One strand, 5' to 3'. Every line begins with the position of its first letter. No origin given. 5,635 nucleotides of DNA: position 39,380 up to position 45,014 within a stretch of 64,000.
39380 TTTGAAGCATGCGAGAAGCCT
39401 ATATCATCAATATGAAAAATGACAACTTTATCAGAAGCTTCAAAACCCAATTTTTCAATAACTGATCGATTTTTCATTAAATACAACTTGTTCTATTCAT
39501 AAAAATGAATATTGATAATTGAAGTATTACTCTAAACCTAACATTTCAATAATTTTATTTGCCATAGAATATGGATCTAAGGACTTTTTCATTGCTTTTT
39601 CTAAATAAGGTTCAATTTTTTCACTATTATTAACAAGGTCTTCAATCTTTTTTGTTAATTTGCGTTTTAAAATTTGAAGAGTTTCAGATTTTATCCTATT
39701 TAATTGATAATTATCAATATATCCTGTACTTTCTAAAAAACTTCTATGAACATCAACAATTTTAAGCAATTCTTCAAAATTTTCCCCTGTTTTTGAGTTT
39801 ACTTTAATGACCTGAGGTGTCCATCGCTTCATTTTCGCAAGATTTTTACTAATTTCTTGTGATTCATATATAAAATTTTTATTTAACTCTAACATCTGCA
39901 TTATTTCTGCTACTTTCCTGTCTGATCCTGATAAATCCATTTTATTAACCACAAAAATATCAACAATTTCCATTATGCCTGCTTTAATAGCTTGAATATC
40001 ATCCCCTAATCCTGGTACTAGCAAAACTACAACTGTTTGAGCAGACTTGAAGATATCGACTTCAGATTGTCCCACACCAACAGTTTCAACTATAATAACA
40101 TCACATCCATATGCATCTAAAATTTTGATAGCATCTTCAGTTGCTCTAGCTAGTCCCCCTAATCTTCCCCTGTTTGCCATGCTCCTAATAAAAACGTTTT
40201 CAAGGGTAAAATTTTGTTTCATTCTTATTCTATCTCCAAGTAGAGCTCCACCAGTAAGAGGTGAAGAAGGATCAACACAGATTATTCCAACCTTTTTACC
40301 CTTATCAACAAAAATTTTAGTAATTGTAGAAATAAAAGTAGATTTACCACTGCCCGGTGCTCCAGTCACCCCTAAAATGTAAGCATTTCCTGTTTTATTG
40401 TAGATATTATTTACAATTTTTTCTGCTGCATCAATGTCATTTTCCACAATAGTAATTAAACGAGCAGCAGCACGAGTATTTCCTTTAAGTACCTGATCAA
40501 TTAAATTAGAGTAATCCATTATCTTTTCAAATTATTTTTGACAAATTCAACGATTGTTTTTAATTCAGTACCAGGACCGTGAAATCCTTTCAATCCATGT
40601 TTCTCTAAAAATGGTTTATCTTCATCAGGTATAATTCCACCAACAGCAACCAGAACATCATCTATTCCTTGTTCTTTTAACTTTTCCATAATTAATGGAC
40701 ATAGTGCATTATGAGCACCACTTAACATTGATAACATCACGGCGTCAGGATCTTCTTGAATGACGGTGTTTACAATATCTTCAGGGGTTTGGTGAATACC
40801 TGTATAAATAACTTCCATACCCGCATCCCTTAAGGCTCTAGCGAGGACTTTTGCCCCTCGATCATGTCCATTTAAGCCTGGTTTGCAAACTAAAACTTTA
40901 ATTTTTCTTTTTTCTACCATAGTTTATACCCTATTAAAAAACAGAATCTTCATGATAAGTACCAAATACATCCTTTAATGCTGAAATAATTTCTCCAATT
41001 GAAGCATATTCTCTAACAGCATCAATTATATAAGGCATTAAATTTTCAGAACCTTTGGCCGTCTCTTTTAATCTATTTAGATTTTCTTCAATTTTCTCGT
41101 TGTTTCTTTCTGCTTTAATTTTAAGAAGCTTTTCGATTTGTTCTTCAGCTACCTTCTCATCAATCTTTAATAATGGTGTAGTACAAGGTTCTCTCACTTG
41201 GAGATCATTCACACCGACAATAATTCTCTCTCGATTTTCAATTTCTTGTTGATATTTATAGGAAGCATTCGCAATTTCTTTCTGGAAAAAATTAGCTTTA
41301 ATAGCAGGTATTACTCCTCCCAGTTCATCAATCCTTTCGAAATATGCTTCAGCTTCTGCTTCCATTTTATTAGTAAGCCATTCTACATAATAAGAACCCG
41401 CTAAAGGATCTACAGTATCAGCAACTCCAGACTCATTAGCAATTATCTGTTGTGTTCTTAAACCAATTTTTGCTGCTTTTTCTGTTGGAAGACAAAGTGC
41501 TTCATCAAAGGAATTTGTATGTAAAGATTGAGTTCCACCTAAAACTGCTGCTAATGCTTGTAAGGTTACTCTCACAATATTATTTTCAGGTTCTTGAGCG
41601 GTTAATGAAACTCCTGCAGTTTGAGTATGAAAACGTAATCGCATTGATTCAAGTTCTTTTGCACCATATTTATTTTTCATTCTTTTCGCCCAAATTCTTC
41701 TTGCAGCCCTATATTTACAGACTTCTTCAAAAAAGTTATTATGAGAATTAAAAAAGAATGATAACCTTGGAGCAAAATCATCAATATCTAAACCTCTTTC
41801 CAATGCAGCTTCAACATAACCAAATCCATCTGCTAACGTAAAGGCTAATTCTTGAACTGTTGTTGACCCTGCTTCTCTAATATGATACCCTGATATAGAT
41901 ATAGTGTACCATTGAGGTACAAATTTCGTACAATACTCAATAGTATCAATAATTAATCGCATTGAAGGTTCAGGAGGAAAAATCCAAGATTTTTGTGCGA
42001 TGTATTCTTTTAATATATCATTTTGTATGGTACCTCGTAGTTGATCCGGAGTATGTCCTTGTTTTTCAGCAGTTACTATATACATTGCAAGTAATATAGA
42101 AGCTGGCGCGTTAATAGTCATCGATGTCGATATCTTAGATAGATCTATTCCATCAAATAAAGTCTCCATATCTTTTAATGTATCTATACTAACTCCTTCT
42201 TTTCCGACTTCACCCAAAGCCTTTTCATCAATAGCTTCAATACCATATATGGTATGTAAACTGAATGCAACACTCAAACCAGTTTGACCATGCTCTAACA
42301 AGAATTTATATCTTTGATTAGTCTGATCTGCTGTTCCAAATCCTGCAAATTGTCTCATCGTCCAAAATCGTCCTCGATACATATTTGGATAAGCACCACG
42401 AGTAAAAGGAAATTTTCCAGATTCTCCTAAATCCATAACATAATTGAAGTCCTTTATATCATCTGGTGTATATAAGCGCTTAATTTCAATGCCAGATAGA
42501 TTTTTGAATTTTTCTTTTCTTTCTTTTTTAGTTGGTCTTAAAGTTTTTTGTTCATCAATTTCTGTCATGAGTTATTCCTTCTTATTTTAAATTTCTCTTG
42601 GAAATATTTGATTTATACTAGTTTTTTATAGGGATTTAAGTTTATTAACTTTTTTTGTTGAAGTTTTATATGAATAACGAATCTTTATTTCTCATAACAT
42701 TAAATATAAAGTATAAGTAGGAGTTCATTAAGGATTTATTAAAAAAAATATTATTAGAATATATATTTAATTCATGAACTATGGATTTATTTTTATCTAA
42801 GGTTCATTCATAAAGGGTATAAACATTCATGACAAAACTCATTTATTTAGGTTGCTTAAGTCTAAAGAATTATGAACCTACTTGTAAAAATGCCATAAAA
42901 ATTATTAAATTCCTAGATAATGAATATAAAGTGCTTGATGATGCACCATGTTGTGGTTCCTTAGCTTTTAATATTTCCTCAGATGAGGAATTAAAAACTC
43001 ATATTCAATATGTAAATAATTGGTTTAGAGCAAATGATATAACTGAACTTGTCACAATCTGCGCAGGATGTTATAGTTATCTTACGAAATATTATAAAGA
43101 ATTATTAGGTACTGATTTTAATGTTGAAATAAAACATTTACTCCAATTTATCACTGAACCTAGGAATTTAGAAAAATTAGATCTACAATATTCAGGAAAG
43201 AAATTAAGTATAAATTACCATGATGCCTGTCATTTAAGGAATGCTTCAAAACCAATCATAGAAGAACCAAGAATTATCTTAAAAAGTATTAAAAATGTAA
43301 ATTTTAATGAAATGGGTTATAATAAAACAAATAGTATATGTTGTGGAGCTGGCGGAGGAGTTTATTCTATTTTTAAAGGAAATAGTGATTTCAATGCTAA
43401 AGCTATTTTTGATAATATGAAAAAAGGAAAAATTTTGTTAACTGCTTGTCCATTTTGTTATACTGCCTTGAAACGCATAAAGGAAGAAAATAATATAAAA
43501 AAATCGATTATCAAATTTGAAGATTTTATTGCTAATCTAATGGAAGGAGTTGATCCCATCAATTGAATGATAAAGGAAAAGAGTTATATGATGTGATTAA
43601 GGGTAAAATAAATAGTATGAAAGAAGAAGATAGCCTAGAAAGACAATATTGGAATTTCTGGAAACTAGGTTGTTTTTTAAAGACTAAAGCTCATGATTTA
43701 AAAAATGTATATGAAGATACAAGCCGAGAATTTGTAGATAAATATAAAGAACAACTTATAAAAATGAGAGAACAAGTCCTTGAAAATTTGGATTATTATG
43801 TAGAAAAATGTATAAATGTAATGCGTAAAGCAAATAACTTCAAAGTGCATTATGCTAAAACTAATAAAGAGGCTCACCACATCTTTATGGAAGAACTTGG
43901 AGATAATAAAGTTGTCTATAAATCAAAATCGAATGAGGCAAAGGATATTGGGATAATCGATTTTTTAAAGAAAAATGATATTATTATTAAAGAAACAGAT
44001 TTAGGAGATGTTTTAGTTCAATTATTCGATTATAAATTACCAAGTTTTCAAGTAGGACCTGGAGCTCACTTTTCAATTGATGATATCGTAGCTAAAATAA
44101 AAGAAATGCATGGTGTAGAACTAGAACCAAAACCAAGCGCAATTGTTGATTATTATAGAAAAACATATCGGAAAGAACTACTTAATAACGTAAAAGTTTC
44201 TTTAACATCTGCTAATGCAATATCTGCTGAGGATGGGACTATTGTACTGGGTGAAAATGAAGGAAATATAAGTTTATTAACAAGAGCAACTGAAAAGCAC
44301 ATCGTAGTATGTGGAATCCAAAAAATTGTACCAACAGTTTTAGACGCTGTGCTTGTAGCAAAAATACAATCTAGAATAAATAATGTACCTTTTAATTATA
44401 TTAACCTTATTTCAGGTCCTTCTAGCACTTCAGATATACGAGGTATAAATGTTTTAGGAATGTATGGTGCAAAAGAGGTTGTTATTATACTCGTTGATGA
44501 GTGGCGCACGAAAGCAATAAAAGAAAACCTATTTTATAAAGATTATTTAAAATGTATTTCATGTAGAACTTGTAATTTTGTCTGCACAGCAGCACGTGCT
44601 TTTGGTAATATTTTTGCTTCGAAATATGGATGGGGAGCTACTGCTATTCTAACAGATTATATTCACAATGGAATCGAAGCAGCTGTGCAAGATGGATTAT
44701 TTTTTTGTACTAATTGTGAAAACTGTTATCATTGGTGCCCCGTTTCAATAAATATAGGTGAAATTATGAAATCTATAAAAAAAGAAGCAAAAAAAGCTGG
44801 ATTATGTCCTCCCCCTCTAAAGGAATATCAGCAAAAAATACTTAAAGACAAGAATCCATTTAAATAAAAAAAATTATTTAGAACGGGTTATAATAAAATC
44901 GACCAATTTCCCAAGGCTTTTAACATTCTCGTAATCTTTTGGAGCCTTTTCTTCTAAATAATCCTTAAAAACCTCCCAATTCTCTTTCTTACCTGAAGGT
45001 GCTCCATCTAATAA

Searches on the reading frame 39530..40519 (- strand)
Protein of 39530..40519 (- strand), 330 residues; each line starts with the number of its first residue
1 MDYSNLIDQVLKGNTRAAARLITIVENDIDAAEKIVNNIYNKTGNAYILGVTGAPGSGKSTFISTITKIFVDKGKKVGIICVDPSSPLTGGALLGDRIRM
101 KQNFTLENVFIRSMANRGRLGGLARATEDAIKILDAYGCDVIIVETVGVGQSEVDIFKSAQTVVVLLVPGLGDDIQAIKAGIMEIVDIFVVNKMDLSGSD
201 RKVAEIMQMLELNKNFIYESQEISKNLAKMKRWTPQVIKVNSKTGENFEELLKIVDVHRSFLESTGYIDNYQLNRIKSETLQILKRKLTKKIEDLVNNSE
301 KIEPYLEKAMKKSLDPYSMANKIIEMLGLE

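Call 73: search_protein_families(library=pfam, proteins=[window:39530-40519:-], max_evalue=0.00001)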
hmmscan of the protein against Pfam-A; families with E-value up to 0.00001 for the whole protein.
window:39530-40519:- (330 aa): 2 families
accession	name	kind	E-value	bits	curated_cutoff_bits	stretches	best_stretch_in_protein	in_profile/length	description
PF03308.22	MeaB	-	2.3e-86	289.6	23.1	1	19-292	2-268/273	Methylmalonyl Co-A mutase-associated GTPase MeaB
PF03029.23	ATP_bind_1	-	5.2e-08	33.4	27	0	51-85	1-35/240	Conserved hypothetical ATP binding protein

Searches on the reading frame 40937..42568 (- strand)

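Call 73: search_protein_families(library=pfam, proteins=[window:40937-42568:-], max_evalue=0.00001)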
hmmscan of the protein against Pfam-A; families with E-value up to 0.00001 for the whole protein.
window:40937-42568:- (544 aa): 1 family
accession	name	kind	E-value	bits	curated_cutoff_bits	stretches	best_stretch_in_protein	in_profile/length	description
PF01642.28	MM_CoA_mutase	-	9e-220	731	22.1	1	24-536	3-512/512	Methylmalonyl-CoA mutase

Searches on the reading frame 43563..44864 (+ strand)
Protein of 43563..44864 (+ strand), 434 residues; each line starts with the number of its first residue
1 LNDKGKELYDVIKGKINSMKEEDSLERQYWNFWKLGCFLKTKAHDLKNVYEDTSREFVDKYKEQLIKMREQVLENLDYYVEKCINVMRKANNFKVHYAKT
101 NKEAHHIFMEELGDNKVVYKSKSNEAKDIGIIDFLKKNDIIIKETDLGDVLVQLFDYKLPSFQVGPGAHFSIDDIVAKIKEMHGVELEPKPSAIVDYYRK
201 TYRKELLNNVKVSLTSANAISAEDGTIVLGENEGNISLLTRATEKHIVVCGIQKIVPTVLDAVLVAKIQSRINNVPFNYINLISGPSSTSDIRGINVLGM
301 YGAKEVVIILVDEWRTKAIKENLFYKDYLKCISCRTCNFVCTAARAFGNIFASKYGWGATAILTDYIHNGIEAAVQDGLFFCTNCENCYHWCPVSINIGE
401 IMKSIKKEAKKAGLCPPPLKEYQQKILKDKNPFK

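Call 73: search_protein_families(library=pfam, proteins=[window:43563-44864:+], max_evalue=0.00001)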
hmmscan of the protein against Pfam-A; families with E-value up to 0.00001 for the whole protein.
window:43563-44864:+ (434 aa): 2 families
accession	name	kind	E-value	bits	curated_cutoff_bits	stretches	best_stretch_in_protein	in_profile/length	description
PF02589.21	LUD_dom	-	8.7e-30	104.3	22.6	1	89-311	9-189/189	LUD domain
PF13183.11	Fer4_8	-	9.6e-09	36.1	27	1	329-396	3-68/68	4Fe-4S dicluster domain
